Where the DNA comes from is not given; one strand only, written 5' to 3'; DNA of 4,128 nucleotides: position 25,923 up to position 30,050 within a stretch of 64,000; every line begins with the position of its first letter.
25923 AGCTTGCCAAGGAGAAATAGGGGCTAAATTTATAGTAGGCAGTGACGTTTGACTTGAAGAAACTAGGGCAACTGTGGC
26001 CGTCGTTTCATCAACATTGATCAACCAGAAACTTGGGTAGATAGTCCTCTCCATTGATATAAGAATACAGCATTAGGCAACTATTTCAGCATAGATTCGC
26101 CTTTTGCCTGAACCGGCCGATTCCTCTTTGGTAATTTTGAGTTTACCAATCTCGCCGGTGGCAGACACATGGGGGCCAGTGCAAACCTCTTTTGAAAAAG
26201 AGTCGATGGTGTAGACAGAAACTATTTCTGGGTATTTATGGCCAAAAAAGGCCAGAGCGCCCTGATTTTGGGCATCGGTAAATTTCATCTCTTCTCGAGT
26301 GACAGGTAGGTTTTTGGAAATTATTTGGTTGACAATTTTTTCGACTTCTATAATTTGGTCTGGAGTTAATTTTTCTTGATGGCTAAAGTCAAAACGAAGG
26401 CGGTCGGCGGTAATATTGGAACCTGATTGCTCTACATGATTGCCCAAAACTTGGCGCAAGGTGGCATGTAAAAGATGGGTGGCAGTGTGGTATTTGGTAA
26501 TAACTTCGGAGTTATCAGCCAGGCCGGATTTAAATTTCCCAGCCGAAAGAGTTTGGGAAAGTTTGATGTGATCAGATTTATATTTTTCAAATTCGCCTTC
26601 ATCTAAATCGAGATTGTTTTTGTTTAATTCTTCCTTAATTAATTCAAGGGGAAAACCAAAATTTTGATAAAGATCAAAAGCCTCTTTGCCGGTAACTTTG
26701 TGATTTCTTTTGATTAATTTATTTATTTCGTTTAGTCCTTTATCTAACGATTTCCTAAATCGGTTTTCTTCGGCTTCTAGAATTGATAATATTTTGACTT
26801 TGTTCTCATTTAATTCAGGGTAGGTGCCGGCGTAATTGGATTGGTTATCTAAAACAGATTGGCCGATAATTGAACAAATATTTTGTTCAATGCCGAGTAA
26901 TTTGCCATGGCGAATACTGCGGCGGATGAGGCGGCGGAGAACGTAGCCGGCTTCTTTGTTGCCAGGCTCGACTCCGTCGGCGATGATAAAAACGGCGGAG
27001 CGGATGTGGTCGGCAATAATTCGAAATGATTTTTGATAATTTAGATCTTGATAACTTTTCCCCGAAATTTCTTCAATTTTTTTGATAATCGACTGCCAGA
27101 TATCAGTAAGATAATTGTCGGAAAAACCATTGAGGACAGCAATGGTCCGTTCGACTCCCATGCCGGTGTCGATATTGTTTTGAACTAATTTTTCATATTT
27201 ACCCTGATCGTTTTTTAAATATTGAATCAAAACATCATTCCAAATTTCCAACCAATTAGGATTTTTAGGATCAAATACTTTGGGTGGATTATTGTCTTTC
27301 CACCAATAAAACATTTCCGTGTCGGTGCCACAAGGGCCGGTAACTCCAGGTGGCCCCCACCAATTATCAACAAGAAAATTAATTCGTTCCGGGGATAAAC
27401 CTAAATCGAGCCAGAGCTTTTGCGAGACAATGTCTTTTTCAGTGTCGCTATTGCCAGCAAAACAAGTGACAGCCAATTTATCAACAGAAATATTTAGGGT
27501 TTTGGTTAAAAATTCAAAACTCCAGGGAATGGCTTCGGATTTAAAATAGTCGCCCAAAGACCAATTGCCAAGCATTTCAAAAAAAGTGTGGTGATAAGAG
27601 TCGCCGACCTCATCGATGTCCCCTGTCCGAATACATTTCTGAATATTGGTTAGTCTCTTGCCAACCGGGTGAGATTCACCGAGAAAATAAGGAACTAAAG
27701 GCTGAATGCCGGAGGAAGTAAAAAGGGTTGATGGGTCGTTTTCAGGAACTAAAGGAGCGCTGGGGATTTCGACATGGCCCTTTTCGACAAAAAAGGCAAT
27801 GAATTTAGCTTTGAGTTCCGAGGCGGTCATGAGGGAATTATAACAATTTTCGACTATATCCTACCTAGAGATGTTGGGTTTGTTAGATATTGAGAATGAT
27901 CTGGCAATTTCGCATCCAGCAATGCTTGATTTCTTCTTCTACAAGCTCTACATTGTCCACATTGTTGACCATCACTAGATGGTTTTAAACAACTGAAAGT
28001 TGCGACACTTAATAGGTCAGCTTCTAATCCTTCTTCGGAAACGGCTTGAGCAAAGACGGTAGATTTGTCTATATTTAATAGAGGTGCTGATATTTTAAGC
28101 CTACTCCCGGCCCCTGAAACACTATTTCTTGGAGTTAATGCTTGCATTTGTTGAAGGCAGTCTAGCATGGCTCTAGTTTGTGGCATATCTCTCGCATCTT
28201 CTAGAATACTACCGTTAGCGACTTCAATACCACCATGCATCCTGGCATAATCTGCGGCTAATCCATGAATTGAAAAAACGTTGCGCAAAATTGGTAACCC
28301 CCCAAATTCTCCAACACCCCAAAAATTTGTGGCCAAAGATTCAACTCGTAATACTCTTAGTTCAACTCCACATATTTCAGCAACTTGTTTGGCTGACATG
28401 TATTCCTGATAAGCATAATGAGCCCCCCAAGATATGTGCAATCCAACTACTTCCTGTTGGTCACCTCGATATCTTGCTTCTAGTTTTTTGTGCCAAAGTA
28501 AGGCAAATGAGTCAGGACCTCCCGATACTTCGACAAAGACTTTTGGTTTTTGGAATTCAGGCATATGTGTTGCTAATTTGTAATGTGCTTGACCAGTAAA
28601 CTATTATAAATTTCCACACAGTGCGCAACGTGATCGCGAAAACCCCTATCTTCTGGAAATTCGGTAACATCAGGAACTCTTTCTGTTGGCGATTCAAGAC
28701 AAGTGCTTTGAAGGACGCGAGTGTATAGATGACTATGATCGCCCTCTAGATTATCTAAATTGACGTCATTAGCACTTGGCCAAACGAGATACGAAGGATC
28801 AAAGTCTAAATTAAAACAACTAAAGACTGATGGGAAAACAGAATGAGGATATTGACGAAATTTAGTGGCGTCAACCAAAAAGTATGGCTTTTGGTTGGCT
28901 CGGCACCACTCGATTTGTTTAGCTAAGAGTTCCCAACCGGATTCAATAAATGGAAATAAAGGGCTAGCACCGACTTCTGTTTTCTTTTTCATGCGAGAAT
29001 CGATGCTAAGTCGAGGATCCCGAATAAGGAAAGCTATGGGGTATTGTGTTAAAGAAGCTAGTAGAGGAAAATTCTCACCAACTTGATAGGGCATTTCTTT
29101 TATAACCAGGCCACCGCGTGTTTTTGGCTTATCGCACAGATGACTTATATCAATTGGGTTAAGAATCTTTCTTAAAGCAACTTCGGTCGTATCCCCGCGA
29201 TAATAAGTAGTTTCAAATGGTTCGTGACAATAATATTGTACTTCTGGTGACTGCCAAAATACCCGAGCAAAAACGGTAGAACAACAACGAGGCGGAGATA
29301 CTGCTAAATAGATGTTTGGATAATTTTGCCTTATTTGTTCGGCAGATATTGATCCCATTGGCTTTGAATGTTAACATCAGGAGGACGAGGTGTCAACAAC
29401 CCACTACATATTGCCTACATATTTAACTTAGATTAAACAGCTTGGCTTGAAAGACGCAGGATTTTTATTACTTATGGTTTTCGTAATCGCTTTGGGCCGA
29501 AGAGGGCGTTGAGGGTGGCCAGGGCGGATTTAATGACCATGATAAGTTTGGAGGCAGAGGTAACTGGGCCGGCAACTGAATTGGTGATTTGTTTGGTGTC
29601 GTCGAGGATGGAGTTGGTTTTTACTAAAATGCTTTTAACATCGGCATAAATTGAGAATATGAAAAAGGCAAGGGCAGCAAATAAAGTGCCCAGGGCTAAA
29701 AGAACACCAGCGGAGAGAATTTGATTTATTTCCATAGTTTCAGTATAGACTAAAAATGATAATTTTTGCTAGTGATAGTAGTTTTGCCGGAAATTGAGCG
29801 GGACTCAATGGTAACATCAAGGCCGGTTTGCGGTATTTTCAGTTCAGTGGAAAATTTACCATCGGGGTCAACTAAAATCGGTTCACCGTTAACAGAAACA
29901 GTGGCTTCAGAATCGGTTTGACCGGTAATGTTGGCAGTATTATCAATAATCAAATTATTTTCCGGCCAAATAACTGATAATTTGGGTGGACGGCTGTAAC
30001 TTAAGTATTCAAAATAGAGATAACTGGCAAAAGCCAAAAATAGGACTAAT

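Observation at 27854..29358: QueC-family PP-loop ATPase paired with a sulfotransferase-like protein in an organism type that normally lacks queuosine synthesis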

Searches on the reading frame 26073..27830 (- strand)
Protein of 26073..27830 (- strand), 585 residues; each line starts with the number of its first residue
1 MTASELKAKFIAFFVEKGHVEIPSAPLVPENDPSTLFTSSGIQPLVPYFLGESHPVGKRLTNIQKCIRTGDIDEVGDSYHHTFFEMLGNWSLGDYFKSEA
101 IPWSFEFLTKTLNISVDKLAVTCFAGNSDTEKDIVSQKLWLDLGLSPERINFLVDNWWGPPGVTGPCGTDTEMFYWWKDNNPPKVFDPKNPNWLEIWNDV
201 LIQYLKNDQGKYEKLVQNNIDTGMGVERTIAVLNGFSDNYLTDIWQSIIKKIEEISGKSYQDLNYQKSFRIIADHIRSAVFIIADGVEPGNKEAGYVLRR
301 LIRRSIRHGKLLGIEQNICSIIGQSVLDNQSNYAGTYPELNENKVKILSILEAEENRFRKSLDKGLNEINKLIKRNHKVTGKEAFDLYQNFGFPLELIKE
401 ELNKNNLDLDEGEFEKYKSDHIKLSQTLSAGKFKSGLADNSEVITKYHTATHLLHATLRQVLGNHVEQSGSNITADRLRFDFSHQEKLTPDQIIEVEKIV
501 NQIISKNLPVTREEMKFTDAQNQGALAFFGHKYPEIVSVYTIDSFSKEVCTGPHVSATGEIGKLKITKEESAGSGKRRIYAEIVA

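Call 43: search_protein_families(library=ncbifam, proteins=[window:26073-27830:-], max_evalue=0.00001)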
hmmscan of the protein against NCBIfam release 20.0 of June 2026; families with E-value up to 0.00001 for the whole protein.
window:26073-27830:- (585 aa): 5 families
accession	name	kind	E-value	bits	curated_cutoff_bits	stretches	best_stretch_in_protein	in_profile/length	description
NF002436.0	PRK01584.1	equivalog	3.8e-220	732.4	529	1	1-582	1-591/595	alanine--tRNA ligase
TIGR00344.1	alaS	equivalog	2.2e-169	565.4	457.05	2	5-427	1-428/847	alanine--tRNA ligase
TIGR03683.1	A-tRNA_syn_arch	equivalog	3e-68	230.9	744.7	3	443-579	592-730/902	alanine--tRNA ligase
NF040865.1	a_tRNA_ed_AlaXM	equivalog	1.5e-23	83.8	300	1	444-582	94-232/234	alanyl-tRNA editing protein AlaXM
TIGR00418.1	thrS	equivalog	7.8e-06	25.1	383.65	0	449-572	3-133/565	threonine--tRNA ligase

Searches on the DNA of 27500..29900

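Call 101: search_rna_families(source=window, start=27500, end=29900, threshold=evalue, max_evalue=1)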
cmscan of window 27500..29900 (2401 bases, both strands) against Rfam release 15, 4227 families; matches with E-value up to 1: 0.
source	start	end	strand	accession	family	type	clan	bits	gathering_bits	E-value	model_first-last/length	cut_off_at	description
